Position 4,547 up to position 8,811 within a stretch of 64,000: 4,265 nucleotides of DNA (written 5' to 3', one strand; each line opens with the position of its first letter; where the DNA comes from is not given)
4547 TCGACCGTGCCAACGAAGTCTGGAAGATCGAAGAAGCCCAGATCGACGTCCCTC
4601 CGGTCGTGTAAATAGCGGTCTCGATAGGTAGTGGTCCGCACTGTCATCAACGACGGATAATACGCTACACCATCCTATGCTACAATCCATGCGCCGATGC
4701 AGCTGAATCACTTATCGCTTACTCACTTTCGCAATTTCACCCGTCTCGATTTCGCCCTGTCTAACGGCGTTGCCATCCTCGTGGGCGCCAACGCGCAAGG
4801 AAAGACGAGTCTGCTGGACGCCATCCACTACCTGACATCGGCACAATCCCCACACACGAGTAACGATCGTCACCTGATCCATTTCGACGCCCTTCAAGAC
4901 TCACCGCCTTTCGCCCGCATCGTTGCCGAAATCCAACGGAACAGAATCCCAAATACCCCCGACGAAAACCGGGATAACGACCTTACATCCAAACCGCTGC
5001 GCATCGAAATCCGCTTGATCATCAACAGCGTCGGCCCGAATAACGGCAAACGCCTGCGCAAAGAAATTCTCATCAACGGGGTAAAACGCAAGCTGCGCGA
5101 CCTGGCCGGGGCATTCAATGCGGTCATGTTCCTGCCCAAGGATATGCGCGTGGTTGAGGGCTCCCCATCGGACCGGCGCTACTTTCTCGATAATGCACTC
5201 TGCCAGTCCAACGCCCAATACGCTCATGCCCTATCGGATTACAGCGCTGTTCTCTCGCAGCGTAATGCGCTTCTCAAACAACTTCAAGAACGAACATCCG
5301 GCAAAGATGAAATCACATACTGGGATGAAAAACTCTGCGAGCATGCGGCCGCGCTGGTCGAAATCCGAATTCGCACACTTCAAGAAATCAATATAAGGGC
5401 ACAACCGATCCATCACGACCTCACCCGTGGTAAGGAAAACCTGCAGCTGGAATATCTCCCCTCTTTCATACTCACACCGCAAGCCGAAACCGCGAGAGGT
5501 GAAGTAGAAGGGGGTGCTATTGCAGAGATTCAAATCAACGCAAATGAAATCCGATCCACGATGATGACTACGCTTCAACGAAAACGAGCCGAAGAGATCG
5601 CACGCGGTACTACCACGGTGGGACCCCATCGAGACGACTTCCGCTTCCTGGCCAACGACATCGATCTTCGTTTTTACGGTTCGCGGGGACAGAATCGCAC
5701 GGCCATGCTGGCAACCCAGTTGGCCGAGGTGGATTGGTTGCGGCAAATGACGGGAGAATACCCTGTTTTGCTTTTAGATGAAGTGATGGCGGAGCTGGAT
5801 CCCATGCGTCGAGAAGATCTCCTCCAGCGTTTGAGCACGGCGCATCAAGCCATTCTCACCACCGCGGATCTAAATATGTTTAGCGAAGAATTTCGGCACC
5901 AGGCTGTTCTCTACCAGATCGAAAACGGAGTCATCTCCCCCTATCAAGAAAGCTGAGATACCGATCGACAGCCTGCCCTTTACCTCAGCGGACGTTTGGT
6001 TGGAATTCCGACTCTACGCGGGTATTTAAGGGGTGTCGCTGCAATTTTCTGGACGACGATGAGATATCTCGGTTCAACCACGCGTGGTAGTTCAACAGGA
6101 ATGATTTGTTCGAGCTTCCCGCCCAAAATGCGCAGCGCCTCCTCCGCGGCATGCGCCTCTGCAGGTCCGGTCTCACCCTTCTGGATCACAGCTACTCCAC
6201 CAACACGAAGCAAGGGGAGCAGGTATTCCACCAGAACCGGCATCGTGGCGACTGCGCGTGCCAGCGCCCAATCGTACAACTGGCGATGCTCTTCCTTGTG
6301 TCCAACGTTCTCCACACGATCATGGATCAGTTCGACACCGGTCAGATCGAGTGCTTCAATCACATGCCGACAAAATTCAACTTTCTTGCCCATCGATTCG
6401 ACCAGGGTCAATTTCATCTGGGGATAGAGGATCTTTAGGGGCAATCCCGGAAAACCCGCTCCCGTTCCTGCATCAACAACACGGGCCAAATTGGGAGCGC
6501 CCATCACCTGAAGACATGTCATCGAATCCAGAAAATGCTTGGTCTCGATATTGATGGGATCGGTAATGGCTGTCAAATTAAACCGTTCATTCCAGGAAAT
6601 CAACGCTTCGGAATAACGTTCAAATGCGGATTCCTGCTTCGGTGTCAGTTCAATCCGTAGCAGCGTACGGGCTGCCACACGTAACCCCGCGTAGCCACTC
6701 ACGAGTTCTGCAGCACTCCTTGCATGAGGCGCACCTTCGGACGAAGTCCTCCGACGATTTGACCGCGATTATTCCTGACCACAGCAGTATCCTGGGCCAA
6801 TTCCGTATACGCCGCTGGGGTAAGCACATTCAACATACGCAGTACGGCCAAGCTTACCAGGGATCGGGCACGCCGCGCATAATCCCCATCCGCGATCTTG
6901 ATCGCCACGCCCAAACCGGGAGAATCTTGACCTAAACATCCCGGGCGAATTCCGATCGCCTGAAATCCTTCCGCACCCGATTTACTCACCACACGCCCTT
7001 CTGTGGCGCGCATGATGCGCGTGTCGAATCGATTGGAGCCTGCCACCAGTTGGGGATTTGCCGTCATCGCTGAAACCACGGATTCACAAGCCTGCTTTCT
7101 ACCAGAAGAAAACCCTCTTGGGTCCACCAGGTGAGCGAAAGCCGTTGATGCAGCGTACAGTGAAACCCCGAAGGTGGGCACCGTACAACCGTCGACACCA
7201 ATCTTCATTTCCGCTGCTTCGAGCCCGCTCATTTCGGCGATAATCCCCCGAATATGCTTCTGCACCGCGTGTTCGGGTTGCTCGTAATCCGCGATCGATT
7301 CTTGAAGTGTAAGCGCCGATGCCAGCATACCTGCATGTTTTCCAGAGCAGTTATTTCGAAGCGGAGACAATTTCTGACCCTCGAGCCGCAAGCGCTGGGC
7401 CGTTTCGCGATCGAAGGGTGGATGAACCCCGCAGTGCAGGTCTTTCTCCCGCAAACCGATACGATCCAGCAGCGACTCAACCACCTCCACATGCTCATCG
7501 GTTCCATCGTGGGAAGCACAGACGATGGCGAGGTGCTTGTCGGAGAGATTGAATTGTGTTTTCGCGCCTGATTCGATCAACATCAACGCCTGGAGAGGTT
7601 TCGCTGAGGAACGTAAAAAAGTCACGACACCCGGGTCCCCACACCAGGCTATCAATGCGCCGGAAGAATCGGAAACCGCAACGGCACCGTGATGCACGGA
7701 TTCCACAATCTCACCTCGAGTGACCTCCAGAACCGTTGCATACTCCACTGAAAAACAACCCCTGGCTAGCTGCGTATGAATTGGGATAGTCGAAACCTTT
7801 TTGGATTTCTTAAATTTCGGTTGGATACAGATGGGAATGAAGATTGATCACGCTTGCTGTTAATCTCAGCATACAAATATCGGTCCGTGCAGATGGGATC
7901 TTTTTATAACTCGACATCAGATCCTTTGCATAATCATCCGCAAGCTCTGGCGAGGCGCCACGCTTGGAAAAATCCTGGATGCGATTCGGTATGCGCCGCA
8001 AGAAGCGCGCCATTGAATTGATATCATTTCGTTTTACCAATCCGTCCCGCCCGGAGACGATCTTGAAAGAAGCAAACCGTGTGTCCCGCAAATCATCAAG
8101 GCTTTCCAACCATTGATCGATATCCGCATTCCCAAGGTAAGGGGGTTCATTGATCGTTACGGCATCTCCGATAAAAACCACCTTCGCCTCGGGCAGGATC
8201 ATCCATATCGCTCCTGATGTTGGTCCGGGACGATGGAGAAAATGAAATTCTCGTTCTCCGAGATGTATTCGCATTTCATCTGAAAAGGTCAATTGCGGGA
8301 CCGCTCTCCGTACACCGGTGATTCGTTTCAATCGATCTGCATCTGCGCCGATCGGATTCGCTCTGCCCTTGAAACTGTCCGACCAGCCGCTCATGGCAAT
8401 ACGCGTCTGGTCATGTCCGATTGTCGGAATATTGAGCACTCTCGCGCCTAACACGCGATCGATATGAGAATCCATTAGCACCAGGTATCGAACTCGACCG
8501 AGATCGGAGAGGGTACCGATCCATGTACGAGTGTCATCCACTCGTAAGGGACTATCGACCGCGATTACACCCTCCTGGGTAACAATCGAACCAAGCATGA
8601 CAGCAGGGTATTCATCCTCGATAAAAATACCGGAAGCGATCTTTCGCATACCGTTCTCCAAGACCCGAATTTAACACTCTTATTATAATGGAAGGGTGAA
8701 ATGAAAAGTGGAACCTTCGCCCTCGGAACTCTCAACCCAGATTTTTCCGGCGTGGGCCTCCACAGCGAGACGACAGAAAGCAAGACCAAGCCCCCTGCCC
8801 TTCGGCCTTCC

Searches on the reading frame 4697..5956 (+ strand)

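Call 54: search_protein_families(library=pfam, proteins=[window:4697-5956:+], max_evalue=0.001)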
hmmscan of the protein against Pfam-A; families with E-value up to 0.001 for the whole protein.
window:4697-5956:+ (419 aa): 7 families
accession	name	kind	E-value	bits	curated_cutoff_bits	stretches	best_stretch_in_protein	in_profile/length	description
PF02463.25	SMC_N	-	1.2e-19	71.1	40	1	3-411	2-217/220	RecF/RecN/SMC N terminal domain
PF13476.12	AAA_23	-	4.1e-11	44.3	27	1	6-193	2-177/201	AAA domain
PF13304.12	AAA_21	-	1.4e-07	32.3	27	1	25-57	1-26/304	AAA domain, putative AbiEii toxin, Type IV TA system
PF13175.12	AAA_15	-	2.4e-07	31.2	32.1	1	1-106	1-82/374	AAA ATPase domain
PF13555.12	AAA_29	-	4.5e-05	23.6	27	1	4-56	2-55/61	P-loop containing region of AAA domain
PF13514.12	AAA_27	-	4.6e-05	23.5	22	1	1-47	1-50/206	AAA domain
PF11398.14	DUF2813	-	7.2e-05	22.8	21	1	1-54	1-53/372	Protein of unknown function (DUF2813)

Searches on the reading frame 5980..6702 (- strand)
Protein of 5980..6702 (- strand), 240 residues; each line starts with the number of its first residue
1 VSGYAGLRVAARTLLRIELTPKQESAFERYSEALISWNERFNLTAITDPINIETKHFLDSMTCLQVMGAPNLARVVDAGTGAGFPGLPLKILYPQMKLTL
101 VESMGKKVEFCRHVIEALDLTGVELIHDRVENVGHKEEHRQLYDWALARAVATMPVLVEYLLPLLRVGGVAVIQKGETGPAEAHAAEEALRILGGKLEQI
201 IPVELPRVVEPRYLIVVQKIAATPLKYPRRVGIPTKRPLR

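Call 54: search_protein_families(library=pfam, proteins=[window:5980-6702:-], max_evalue=0.001)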
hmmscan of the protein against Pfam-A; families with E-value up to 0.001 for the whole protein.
window:5980-6702:- (240 aa): 3 families
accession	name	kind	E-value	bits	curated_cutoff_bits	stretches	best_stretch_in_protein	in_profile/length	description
PF02527.21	GidB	-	4.3e-46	157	27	1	24-200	2-173/184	rRNA small subunit methyltransferase G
PF13847.12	Methyltransf_31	-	0.00048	20.3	27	1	74-174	6-110/145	Methyltransferase domain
PF05175.20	MTS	-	0.00087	19.4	23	0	64-130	24-90/170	Methyltransferase small domain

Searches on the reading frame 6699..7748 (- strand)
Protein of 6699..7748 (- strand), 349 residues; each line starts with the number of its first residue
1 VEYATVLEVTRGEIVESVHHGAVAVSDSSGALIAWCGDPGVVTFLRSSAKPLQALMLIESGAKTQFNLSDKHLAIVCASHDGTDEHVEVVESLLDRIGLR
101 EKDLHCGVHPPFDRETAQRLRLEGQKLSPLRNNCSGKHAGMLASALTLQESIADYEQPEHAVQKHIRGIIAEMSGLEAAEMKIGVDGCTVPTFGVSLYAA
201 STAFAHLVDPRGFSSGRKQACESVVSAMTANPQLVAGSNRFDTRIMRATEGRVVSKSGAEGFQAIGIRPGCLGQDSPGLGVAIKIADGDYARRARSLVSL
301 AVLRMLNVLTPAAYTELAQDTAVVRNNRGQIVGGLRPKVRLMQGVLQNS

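Call 54: search_protein_families(library=pfam, proteins=[window:6699-7748:-], max_evalue=0.001)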
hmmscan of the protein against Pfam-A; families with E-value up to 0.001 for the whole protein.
window:6699-7748:- (349 aa): 1 family
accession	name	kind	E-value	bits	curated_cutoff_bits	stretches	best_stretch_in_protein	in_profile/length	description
PF06089.17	Asparaginase_II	-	9.4e-113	376.9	25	1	8-336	2-321/322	L-asparaginase II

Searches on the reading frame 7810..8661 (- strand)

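Call 54: search_protein_families(library=pfam, proteins=[window:7810-8661:-], max_evalue=0.001)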
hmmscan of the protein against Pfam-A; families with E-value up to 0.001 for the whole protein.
window:7810-8661:- (283 aa): 1 family
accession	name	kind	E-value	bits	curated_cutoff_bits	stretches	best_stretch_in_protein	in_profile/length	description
PF00753.33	Lactamase_B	-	5.7e-08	33.4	22.7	1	88-193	84-186/196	Metallo-beta-lactamase superfamily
